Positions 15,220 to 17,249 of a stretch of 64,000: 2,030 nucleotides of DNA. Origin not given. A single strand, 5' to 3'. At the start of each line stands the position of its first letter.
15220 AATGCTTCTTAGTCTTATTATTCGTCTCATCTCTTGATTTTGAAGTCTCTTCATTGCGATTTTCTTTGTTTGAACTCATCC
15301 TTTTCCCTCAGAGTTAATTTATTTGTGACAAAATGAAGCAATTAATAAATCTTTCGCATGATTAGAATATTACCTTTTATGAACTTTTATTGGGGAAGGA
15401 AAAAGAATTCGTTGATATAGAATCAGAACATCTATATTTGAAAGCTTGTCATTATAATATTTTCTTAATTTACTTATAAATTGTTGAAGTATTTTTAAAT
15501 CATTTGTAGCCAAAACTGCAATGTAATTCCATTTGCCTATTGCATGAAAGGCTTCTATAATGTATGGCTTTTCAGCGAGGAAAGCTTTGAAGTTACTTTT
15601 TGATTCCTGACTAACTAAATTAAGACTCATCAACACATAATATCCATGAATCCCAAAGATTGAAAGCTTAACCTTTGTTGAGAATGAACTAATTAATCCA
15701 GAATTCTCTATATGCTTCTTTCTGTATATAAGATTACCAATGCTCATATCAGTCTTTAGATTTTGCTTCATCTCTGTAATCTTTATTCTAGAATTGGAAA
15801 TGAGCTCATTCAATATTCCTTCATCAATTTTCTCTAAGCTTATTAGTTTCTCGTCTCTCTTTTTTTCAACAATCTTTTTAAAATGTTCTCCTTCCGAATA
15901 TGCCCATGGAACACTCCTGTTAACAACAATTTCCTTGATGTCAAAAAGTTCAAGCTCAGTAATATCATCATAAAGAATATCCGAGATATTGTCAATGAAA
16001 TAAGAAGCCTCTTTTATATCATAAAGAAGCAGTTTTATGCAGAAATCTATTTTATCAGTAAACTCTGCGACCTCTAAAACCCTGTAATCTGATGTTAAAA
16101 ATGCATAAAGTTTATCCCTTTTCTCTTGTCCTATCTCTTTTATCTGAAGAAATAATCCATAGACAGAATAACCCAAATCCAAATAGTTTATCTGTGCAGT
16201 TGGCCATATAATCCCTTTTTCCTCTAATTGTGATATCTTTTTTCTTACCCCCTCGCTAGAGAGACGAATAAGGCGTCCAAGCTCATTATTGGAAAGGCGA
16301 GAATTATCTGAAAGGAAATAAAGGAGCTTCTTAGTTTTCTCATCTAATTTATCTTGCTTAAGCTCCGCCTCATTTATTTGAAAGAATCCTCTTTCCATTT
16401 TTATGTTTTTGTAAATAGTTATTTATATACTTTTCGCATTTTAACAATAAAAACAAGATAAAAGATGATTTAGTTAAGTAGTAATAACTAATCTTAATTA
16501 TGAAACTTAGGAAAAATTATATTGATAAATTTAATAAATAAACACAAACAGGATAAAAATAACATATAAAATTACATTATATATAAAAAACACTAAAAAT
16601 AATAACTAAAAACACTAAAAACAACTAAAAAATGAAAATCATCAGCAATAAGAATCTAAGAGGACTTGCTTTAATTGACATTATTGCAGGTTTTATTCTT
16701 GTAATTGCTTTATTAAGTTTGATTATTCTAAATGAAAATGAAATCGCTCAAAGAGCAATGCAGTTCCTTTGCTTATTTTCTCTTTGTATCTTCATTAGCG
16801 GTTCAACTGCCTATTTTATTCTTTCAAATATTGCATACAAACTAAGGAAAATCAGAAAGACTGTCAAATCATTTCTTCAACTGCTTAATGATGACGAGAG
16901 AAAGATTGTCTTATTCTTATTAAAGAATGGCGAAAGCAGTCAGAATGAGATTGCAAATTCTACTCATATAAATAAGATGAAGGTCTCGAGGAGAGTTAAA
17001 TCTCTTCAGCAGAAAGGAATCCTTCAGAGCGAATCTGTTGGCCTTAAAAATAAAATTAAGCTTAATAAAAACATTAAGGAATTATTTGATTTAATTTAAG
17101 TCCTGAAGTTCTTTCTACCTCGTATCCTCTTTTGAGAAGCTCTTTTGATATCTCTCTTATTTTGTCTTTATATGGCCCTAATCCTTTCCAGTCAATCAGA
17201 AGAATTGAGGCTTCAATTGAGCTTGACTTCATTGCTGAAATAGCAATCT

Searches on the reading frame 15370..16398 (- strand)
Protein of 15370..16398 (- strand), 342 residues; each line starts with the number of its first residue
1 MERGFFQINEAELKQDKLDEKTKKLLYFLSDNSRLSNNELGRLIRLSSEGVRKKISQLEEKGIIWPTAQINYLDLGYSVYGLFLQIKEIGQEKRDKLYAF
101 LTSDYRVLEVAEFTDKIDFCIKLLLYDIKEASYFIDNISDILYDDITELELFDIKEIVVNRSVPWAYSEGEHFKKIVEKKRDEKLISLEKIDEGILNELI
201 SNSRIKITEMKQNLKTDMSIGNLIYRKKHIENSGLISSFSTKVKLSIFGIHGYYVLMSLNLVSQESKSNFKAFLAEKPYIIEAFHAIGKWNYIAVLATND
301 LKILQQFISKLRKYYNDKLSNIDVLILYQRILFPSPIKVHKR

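Call 68: search_protein_families(library=pfam, proteins=[window:15370-16398:-], max_evalue=0.001)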
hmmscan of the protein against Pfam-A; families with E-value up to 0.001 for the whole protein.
window:15370-16398:- (342 aa): 3 families
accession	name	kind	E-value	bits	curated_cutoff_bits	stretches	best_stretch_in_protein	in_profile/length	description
PF13412.12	HTH_24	-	5.1e-10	39.2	21.9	1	18-64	1-47/48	Winged helix-turn-helix DNA-binding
PF13404.12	HTH_AsnC-type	-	3.3e-08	33.7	27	1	18-59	1-42/42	AsnC-type helix-turn-helix domain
PF01037.27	AsnC_trans_reg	-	5.1e-07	29.9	25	1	267-313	11-58/73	Lrp/AsnC ligand binding domain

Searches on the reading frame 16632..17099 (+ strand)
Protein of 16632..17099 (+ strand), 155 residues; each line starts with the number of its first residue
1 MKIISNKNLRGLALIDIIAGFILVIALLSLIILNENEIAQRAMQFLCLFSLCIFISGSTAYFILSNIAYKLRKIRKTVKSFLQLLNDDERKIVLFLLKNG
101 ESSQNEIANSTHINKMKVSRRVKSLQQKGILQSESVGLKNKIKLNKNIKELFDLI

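Call 68: search_protein_families(library=pfam, proteins=[window:16632-17099:+], max_evalue=0.001)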
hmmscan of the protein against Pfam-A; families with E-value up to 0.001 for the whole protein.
window:16632-17099:+ (155 aa): 7 families
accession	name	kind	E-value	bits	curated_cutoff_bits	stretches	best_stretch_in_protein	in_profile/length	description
PF24034.1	DUF7343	-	6e-10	39.3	27.6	1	84-144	1-61/62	Domain of unknown function (DUF7343)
PF13412.12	HTH_24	-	2.3e-09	37.1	21.9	1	89-131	5-47/48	Winged helix-turn-helix DNA-binding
PF12802.13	MarR_2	-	1.1e-05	25.9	27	1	93-134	11-53/61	MarR family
PF01978.25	TrmB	-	2.5e-05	24.5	25.6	1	85-135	6-56/68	Sugar-specific transcriptional regulator TrmB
PF01047.28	MarR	-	0.00033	20.9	24.6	1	92-133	8-49/59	MarR family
PF25212.1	HVO_A0114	-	0.00042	20.5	27.6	1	77-142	12-77/84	HVO_A0114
PF14163.11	SieB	-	0.00089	19.3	26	0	43-135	35-119/147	Super-infection exclusion protein B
